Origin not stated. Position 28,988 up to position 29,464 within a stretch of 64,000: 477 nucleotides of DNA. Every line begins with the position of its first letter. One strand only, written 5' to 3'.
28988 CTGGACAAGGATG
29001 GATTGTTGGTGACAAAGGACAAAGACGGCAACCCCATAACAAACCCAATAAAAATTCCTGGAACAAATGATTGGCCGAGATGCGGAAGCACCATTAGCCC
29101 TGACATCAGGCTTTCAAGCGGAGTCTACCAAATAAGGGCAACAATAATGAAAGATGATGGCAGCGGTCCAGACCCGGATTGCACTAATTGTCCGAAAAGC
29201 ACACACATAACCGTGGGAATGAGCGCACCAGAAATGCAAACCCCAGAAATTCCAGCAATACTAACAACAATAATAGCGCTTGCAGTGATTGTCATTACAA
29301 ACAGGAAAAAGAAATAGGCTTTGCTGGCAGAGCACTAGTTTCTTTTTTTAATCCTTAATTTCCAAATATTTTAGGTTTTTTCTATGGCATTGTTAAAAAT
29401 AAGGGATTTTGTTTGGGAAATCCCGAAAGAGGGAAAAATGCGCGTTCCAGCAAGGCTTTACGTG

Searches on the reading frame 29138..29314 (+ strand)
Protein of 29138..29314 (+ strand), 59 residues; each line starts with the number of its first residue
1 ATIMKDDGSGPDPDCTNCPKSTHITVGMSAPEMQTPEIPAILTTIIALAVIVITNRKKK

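Call 98: search_protein_families(library=ncbifam, proteins=[window:29138-29314:+], max_evalue=10)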
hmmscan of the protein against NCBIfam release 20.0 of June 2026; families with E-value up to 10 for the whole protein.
seq(59 aa): 3 families
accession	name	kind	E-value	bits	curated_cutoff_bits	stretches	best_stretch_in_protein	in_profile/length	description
NF033507.3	Loki-CTERM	subfamily_domain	0.0049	17.1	19.9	1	38-59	6-26/27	Loki-CTERM sorting domain-containing protein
NF045529.2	Heimdall-CTERM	domain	0.069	13.6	24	1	41-59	7-25/26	Heimdall-CTERM domain-containing surface protein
NF033411.1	small_mem_YnhF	equivalog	3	7.9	30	1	40-53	8-21/29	cytochrome bd-I oxidase subunit CydH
